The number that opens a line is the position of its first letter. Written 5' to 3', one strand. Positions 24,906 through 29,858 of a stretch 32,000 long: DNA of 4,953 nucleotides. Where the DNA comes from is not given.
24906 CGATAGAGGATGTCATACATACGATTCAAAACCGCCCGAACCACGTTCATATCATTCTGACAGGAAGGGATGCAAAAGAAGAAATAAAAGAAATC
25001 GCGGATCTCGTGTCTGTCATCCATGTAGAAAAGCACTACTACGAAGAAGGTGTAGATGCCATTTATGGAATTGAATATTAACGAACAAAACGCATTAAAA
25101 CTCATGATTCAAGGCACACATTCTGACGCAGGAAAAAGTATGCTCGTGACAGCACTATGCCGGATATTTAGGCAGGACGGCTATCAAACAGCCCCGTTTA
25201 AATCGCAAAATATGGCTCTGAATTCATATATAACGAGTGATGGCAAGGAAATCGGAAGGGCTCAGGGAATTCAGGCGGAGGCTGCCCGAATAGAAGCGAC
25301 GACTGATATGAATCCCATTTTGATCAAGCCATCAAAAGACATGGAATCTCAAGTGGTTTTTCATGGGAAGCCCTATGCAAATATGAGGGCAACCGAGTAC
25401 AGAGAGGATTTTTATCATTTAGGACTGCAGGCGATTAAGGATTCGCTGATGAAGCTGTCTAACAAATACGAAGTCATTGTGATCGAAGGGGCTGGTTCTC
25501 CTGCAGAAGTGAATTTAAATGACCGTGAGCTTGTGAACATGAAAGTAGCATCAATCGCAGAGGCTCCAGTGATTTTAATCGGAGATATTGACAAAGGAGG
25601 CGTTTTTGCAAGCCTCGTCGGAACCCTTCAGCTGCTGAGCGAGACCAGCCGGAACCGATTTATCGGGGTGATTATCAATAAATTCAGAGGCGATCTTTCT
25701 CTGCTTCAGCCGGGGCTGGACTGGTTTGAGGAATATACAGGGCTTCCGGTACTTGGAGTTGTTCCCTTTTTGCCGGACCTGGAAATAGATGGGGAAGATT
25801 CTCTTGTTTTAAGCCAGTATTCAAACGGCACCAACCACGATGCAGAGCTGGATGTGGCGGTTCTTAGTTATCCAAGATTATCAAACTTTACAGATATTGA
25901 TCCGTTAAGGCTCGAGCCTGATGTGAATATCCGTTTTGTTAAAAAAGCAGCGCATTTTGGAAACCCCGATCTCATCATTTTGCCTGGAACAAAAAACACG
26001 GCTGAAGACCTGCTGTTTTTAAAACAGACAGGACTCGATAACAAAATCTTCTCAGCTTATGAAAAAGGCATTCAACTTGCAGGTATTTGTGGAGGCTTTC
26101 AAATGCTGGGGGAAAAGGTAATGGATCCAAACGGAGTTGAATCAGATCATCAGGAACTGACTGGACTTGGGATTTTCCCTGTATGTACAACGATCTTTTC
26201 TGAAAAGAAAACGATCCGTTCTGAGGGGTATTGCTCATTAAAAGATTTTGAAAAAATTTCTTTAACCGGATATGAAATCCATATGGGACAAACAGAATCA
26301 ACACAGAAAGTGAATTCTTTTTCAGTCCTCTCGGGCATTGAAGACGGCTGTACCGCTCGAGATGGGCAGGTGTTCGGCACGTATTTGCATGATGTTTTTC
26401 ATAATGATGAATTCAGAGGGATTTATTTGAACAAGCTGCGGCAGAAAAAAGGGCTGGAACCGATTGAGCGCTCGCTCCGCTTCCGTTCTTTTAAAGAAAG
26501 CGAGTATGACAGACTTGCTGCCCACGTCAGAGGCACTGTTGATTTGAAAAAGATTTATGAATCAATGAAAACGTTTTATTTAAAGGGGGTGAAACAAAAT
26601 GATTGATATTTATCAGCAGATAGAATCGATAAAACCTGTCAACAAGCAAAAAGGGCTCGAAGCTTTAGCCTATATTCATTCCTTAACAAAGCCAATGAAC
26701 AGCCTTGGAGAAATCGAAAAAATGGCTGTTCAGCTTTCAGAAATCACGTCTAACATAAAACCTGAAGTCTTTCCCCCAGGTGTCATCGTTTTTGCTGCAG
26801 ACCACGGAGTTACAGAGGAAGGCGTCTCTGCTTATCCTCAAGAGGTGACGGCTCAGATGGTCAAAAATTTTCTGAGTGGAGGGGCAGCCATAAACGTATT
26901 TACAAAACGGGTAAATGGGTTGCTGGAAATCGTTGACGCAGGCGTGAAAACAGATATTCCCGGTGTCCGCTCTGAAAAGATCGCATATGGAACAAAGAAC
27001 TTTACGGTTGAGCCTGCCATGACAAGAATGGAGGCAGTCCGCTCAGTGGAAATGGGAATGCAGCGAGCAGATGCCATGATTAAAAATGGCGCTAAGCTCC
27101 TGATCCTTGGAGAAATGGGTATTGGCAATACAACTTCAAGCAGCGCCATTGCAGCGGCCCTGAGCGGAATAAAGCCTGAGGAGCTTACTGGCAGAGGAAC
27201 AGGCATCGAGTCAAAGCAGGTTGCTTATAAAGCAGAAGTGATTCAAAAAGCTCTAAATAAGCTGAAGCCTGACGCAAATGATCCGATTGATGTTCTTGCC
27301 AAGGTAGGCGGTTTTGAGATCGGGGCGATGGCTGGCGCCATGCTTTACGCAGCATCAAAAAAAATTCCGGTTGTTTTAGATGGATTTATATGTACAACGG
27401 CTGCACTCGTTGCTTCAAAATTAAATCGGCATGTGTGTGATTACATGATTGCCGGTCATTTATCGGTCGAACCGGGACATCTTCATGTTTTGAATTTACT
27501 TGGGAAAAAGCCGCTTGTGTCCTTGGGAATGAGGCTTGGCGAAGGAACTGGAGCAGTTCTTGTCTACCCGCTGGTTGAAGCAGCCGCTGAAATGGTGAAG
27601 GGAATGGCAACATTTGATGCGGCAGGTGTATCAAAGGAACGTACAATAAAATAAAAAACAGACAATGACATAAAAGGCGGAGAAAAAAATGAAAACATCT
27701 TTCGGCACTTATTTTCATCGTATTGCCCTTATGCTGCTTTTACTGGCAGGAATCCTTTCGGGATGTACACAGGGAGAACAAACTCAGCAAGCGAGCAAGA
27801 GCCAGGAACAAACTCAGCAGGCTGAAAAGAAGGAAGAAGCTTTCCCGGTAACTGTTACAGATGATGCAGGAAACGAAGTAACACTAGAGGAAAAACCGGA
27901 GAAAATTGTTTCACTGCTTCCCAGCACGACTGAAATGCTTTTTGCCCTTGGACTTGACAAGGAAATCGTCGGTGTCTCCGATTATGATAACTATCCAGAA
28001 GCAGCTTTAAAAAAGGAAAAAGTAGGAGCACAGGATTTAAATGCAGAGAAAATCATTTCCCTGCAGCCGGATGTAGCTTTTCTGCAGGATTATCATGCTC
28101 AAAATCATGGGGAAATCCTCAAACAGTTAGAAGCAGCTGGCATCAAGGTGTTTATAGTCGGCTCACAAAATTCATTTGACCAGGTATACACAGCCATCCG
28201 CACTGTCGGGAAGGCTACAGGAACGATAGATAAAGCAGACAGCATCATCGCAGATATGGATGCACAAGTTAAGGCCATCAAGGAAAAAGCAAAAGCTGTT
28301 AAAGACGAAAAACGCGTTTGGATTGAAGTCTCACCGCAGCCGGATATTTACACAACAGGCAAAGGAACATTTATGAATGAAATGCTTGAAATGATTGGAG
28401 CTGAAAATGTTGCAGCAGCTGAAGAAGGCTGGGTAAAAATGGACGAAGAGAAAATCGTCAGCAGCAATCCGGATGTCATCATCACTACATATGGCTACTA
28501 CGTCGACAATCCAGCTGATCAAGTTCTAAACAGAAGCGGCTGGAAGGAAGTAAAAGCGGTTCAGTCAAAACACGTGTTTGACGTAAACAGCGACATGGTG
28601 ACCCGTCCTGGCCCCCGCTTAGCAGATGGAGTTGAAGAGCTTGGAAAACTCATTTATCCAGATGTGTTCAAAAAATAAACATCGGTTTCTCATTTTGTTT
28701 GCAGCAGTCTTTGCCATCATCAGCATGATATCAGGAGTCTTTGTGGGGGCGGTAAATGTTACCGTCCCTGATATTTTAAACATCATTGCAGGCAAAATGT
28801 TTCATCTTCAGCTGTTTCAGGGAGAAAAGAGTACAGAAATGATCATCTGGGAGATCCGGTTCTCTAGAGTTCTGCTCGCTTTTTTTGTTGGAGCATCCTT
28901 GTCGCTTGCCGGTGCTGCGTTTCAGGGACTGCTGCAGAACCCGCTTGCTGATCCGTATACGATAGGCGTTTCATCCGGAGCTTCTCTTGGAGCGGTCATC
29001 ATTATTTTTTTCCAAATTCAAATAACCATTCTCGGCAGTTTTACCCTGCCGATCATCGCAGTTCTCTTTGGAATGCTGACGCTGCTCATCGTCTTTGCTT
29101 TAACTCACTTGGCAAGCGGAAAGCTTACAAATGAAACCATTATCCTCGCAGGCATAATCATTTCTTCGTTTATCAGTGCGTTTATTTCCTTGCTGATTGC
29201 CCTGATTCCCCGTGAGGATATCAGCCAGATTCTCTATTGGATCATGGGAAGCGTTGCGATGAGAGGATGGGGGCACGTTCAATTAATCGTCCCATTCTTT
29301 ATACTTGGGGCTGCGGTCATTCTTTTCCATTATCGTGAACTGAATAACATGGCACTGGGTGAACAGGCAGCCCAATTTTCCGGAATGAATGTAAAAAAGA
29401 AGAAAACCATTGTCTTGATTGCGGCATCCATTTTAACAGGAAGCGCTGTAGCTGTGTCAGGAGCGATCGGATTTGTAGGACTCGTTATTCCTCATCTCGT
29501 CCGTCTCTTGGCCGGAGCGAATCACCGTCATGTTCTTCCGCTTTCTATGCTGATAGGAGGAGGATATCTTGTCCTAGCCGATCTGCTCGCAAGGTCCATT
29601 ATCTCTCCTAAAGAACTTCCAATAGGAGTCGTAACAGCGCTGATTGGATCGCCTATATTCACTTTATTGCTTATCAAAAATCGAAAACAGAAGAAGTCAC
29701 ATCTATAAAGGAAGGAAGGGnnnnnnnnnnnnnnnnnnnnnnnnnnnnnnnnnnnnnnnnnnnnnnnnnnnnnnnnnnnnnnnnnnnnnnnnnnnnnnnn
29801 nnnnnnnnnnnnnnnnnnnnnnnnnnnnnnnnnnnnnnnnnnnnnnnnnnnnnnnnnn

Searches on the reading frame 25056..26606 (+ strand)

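Call 48: search_protein_families(library=pfam, proteins=[window:25056-26606:+], max_evalue=0.001)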
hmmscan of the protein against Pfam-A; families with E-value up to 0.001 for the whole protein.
window:25056-26606:+ (516 aa): 3 families
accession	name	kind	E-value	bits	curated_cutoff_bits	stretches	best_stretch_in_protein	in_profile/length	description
PF07685.20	GATase_3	-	1.8e-53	181.5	27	1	266-453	1-196/196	CobB/CobQ-like glutamine amidotransferase domain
PF01656.29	CbiA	-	1.1e-21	77.5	25.4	1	16-244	1-118/125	CobQ/CobB/MinD/ParA nucleotide binding domain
PF13500.12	AAA_26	-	3.8e-17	63.2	27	1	15-243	2-195/198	AAA domain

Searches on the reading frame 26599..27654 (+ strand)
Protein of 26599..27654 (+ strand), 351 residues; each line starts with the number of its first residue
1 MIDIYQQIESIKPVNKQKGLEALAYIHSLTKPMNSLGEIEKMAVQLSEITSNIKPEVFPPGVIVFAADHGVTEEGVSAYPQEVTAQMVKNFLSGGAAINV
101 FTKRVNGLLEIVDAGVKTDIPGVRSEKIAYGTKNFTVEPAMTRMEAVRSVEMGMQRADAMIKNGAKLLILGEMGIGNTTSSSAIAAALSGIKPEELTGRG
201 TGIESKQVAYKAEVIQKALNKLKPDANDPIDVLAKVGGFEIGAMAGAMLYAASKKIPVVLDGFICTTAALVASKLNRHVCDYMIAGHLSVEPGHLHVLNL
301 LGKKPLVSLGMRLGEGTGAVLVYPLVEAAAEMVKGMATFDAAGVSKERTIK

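Call 48: search_protein_families(library=pfam, proteins=[window:26599-27654:+], max_evalue=0.001)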
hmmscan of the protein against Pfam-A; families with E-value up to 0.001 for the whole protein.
window:26599-27654:+ (351 aa): 1 family
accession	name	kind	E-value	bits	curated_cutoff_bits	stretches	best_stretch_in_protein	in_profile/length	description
PF02277.22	DBI_PRT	-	5.8e-132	440.4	22.6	1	11-344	1-329/329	Phosphoribosyltransferase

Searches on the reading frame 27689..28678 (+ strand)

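Call 48: search_protein_families(library=pfam, proteins=[window:27689-28678:+], max_evalue=0.001)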
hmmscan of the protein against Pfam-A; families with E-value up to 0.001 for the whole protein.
window:27689-28678:+ (329 aa): 1 family
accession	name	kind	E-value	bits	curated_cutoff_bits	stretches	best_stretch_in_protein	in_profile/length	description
PF01497.23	Peripla_BP_2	-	1.8e-37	129.4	27.5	1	73-301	1-233/235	Periplasmic binding protein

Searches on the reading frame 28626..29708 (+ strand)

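Call 48: search_protein_families(library=pfam, proteins=[window:28626-29708:+], max_evalue=0.001)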
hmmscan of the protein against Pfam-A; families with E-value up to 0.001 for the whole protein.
window:28626-29708:+ (360 aa): 1 family
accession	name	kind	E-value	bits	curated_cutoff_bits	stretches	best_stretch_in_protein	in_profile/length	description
PF01032.23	FecCD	-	3.4e-94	315.8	26.5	1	31-351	3-311/311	FecCD transport family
